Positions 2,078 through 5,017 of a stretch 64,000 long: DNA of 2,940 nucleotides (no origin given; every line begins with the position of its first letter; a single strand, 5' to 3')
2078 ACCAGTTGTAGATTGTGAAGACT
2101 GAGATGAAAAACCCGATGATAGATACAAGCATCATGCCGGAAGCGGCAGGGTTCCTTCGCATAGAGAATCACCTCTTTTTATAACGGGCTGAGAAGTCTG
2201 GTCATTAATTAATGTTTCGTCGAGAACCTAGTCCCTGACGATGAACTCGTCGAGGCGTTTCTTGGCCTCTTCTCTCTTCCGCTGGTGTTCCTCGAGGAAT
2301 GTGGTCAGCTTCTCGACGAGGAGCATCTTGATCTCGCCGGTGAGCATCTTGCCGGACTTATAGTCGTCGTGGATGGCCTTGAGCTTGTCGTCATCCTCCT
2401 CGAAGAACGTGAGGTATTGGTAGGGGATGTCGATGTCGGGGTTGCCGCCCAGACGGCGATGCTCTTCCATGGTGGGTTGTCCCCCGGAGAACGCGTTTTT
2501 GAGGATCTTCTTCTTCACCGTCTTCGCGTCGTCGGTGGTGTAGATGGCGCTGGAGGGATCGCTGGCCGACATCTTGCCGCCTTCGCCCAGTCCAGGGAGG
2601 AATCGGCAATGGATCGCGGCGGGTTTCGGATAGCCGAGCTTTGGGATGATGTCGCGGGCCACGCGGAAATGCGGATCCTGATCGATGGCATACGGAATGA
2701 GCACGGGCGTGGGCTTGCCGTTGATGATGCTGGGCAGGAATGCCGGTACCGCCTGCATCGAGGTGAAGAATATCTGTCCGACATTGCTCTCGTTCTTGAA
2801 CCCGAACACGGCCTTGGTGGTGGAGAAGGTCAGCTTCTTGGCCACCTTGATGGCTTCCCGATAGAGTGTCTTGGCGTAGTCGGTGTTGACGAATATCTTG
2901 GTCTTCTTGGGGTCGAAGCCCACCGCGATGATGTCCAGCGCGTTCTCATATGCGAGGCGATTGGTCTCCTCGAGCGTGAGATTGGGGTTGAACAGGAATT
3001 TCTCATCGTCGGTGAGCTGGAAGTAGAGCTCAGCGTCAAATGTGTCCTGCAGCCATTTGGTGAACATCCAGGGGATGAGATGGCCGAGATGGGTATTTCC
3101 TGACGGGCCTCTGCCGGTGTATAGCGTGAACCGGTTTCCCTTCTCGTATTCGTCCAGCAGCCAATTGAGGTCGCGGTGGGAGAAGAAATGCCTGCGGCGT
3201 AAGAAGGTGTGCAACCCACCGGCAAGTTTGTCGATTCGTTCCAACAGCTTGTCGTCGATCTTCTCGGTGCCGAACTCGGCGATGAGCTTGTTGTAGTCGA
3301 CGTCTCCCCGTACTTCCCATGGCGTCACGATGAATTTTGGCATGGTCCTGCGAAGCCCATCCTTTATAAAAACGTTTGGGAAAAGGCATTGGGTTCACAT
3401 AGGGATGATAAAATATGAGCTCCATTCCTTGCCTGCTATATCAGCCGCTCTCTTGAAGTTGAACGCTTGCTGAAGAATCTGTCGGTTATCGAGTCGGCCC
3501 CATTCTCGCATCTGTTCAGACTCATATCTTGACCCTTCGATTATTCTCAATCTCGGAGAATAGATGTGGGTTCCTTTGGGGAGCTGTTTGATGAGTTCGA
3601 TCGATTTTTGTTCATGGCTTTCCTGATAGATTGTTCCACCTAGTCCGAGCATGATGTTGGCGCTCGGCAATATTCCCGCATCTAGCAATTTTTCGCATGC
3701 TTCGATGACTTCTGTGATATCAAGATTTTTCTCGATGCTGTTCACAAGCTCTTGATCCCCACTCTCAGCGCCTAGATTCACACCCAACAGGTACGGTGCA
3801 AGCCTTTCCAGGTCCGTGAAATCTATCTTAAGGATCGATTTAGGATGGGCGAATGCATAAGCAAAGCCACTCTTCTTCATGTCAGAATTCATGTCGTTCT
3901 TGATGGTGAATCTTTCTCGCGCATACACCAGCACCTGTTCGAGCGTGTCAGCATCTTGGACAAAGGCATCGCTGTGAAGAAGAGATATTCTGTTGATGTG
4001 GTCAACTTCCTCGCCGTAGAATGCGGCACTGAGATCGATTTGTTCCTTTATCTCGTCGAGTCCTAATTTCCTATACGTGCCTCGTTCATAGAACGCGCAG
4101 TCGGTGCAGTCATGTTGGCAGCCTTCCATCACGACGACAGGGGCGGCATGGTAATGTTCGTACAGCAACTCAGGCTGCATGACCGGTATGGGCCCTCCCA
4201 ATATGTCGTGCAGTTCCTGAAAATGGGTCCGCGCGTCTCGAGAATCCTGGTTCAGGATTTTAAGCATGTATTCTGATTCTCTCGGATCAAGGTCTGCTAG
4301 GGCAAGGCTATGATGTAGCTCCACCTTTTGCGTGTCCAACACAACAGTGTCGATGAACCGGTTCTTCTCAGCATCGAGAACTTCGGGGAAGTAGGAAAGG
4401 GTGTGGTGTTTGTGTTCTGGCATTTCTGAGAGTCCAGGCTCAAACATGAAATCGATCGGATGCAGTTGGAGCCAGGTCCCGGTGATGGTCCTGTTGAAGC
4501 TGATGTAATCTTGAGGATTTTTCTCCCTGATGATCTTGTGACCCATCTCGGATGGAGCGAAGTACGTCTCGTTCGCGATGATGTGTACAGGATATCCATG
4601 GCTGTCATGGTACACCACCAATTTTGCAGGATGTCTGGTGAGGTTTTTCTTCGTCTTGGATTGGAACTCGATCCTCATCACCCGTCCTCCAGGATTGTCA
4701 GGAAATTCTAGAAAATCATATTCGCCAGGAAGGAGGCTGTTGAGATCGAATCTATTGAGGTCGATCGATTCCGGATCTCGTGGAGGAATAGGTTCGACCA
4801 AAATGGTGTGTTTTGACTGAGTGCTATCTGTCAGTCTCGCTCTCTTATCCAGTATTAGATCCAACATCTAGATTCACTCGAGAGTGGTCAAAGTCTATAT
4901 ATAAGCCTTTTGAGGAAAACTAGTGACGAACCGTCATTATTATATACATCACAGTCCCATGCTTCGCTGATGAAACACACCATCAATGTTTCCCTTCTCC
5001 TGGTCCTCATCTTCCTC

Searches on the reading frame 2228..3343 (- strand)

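Call 81: search_protein_families(library=pfam, proteins=[window:2228-3343:-], max_evalue=0.00001)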
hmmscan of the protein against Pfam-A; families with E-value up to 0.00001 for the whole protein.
window:2228-3343:- (371 aa): 1 family
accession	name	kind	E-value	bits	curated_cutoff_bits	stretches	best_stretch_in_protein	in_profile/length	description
PF00579.31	tRNA-synt_1b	-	6.9e-28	98.2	21.1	1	69-350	3-291/292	tRNA synthetases class I (W and Y)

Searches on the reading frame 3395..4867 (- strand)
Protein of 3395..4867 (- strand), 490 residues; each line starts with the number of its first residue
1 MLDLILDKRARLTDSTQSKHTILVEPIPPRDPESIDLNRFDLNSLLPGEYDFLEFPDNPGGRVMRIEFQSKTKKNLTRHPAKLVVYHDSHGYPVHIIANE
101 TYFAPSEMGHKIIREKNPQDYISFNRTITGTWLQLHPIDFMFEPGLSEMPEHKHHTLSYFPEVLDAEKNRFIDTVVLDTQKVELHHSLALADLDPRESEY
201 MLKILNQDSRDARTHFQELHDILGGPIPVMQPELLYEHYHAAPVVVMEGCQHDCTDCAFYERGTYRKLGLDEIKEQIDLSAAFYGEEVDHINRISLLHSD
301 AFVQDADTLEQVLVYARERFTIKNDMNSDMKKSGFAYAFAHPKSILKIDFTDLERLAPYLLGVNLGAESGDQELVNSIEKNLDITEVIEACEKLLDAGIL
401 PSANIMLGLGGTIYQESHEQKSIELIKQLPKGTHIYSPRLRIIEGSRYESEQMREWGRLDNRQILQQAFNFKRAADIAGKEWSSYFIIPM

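Call 81: search_protein_families(library=pfam, proteins=[window:3395-4867:-], max_evalue=0.00001)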
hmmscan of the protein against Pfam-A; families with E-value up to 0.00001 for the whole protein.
window:3395-4867:- (490 aa): 1 family
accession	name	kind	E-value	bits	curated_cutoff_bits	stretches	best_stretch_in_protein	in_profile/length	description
PF04055.27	Radical_SAM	-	1.1e-09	39.1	29.5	1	244-412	1-154/166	Radical SAM superfamily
